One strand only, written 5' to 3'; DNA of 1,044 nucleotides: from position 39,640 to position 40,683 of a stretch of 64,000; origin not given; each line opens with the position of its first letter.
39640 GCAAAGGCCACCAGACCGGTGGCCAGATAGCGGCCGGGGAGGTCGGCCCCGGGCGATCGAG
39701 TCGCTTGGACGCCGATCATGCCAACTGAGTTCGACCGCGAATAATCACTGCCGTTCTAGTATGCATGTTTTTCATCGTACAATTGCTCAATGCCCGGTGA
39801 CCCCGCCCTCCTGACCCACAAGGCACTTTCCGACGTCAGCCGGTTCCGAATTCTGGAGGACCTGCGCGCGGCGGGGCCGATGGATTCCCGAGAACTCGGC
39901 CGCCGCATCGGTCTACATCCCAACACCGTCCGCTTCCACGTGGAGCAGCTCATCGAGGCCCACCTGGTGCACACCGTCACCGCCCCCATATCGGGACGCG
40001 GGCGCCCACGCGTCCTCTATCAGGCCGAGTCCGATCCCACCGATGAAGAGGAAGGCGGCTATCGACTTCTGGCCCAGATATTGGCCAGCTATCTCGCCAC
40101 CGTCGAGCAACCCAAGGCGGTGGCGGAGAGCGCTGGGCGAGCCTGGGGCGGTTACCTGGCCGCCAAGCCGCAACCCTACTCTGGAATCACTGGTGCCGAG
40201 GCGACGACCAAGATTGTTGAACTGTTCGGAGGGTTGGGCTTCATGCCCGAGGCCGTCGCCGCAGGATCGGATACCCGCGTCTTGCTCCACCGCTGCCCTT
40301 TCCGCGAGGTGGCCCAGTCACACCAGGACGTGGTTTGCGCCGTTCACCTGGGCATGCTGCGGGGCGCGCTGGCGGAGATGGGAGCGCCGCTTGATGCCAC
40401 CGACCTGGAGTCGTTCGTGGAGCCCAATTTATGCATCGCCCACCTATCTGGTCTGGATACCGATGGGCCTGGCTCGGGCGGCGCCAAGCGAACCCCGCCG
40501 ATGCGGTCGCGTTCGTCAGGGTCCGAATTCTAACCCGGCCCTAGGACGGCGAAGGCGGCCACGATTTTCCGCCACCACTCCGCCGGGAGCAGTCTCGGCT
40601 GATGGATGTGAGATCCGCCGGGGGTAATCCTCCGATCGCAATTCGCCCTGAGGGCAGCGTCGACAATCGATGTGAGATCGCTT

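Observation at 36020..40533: Uncharacterised six-gene redox/metal-centre operon (HCO-like membrane protein, DUF59, 2x DUF2249, cupin-hemerythrin, 7Fe ferredoxin, OsmC) with a divergent ArsR-like regulator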

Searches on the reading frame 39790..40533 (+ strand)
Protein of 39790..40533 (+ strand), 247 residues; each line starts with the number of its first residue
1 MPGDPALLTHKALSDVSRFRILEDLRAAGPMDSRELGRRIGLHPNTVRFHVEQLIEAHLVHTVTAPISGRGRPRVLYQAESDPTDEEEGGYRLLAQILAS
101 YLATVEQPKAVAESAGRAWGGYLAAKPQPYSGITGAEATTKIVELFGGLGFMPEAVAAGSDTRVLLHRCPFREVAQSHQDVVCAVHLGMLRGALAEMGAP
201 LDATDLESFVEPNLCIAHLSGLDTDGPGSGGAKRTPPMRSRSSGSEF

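Call 3: search_protein_families(library=pfam, proteins=[window:39790-40533:+], max_evalue=0.01)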
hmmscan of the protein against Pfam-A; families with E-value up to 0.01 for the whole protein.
window:39790-40533:+ (247 aa): 6 families
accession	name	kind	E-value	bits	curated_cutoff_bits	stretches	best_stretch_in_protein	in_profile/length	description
PF12840.13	HTH_20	-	1.1e-08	35.4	27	1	13-63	1-51/51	Helix-turn-helix domain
PF13412.12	HTH_24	-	2e-05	24.5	21.9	1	17-60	4-47/48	Winged helix-turn-helix DNA-binding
PF25212.1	HVO_A0114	-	0.0012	19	27.6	1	17-77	23-81/84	HVO_A0114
PF01047.28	MarR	-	0.0033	17.7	24.6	1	17-60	4-47/59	MarR family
PF13404.12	HTH_AsnC-type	-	0.0044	17.2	27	0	20-49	7-36/42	AsnC-type helix-turn-helix domain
PF21715.3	CggR_N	-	0.0083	16.2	30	0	17-64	4-51/71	CggR N-terminal DNA binding domain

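Call 4: search_protein_families(library=ncbifam, proteins=[window:39790-40533:+], max_evalue=0.01)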
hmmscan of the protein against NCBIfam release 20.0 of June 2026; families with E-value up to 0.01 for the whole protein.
window:39790-40533:+ (247 aa): 5 families
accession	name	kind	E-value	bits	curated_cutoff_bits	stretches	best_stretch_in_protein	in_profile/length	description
NF033788.1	HTH_metalloreg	subfamily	2.4e-07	30.5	55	1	10-62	5-57/77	metalloregulator ArsR/SmtB family transcription factor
TIGR02702.1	SufR_cyano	equivalog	0.0001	22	178.8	1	21-195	6-187/208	iron-sulfur cluster biosynthesis transcriptional regulator SufR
NF040939.2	trans_reg_lrs14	equivalog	0.00085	19.3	90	1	18-80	23-86/103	Lrs14 family HTH-type transcriptional regulator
NF033789.1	repress_SdpR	subfamily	0.00095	19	100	1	10-62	2-53/79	autorepressor SdpR family transcription factor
NF041413.1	ArsR_Rv2640c_fam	equivalog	0.003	17.9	155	1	8-63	34-91/118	Rv2640c family ArsR-like transcriptional regulator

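Call 36: search_solved_structures(query=window:39790-40533:+, max_evalue=1)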
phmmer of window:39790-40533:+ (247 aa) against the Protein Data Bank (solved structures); distinct sequences matched with E-value up to 1: 9.
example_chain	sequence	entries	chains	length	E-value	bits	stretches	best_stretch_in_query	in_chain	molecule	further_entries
1z05_A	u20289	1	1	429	0.04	16.8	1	15-78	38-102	transcriptional regulator, ROK family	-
6j0e_A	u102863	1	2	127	0.055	16.3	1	10-64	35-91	Arsenic responsive repressor ArsR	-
2cfx_A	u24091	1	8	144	0.26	14.1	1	19-66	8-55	HTH-TYPE TRANSCRIPTIONAL REGULATOR LRPC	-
3bp8_A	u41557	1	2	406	0.42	13.4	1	21-80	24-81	Putative NAGC-like transcriptional regulator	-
1z6r_A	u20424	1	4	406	0.43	13.4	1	21-80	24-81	Mlc protein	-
7oyk_AAA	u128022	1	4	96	0.46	13.3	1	13-64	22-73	Central glycolytic genes regulator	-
9srt_D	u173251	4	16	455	0.51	13.2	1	21-80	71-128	DNA-binding transcriptional repressor Mlc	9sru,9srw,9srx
4b8x_A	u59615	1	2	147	0.56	13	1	25-73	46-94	POSSIBLE MARR-TRANSCRIPTIONAL REGULATOR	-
2nyx_A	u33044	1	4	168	0.85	12.4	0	16-71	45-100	Probable transcriptional regulatory protein, Rv1404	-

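Call 68: search_protein_families(library=ncbifam, alignment_id=A5, max_evalue=0.01)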
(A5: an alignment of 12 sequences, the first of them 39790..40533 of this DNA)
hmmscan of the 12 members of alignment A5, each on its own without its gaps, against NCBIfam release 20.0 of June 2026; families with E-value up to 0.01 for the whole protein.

A. member 1, window:39790-40533:+ (247 aa): 5 families
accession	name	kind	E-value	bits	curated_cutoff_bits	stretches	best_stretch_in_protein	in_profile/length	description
NF033788.1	HTH_metalloreg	subfamily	2.4e-07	30.5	55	1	10-62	5-57/77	metalloregulator ArsR/SmtB family transcription factor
TIGR02702.1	SufR_cyano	equivalog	0.0001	22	178.8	1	21-195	6-187/208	iron-sulfur cluster biosynthesis transcriptional regulator SufR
NF040939.2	trans_reg_lrs14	equivalog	0.00085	19.3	90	1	18-80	23-86/103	Lrs14 family HTH-type transcriptional regulator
NF033789.1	repress_SdpR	subfamily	0.00095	19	100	1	10-62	2-53/79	autorepressor SdpR family transcription factor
NF041413.1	ArsR_Rv2640c_fam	equivalog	0.003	17.9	155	1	8-63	34-91/118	Rv2640c family ArsR-like transcriptional regulator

B. families by the number of members that match (of 12 scanned): 16 families
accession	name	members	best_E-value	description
NF040939.2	trans_reg_lrs14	11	2.6e-07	Lrs14 family HTH-type transcriptional regulator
NF033788.1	HTH_metalloreg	10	1.1e-09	metalloregulator ArsR/SmtB family transcription factor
TIGR02702.1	SufR_cyano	8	8.6e-22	iron-sulfur cluster biosynthesis transcriptional regulator SufR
NF033789.1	repress_SdpR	8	1.5e-06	autorepressor SdpR family transcription factor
NF041413.1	ArsR_Rv2640c_fam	7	1.5e-06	Rv2640c family ArsR-like transcriptional regulator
NF047906.1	CdPbTransRegCmtR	6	7.5e-05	Cd(II)/Pb(II)-sensing metalloregulatory transcriptional regulator CmtR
TIGR01884.1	cas_HTH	4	2.1e-05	CRISPR-associated CARF protein Csa3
NF053606.1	Sta1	4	8.2e-05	Sta1 family transcriptional regulator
NF053602.1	Phr_regulator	4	0.00017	heat shock transcription regulator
NF041397.1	TranRegGlpR_Halo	2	0.00031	HTH-type transcriptional regulator GlpR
TIGR02944.1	suf_reg_Xantho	2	0.0037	SUF system Fe-S cluster assembly regulator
NF053660.1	ORF80_fam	1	0.00075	ORF80 family leucine zipper DNA-binding protein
NF053756.1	MreA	1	0.0013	MreA family transcriptional regulator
NF041230.1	BagL_FevM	1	0.0028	MarR family transcriptional regulator BagL/FevM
NF041396.1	TranRegLrp_Halo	1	0.0032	HTH-type transcriptional regulator Lrp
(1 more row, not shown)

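Call 73: find_homologous_proteins(query=A6, max_evalue=0.001)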
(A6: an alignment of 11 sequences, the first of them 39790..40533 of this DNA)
Query A6 (11 sequences) (247 aa, profile of the alignment): 2483 proteins with E <= 0.001 among 8000 candidates; the best 120 are listed.
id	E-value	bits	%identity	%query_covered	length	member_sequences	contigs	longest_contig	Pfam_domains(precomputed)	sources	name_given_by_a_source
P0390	2.2e-90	320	71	89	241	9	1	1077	PF12840.14,PF13412.13,PF25212.3,PF12802.14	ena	-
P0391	3.2e-90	320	70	94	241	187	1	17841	PF01047.29,PF12840.14,PF13412.13,PF25212.3,PF12802.14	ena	-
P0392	8.0e-90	318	72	88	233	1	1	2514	PF12840.14,PF13412.13,PF25212.3,PF12802.14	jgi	jgi:predicted ArsR family transcriptional regulator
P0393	2.0e-89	317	69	94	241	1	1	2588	PF12840.14,PF13412.13,PF25212.3,PF12802.14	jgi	jgi:predicted ArsR family transcriptional regulator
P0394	3.0e-88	313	67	96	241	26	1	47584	PF12840.14,PF13412.13,PF25212.3,PF01022.27,PF12802.14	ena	-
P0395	3.6e-88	313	69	96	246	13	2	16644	PF12840.14,PF13412.13,PF25212.3,PF01022.27,PF12802.14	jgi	jgi:predicted ArsR family transcriptional regulator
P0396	3.8e-88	313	71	87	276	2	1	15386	PF12840.14,PF13412.13,PF25212.3,PF12802.14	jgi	jgi:predicted ArsR family transcriptional regulator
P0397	4.7e-88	313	66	96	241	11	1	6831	PF12840.14,PF13412.13,PF25212.3,PF12802.14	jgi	jgi:predicted ArsR family transcriptional regulator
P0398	5.1e-88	313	67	94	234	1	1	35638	PF12840.14,PF13412.13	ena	-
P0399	1.4e-87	311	67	98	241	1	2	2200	PF12840.14,PF13412.13,PF25212.3,PF01022.27,PF12802.14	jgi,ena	-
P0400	1.6e-87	311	70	94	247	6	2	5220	PF12840.14,PF13412.13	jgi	jgi:predicted ArsR family transcriptional regulator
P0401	1.7e-87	311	69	87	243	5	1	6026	PF01047.29,PF12840.14,PF13412.13,PF01022.27,PF12802.14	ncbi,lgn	-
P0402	2.3e-87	310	71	87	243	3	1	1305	PF12840.14,PF13412.13,PF12802.14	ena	-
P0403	2.8e-87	310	68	88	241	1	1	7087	PF12840.14,PF13412.13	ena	-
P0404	2.8e-87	310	65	97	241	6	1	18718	PF12840.14,PF13412.13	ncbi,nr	ncbi:MAG TPA: helix-turn-helix domain-containing protein [Candidatus Micrarchaeaceae archaeon]|nr:he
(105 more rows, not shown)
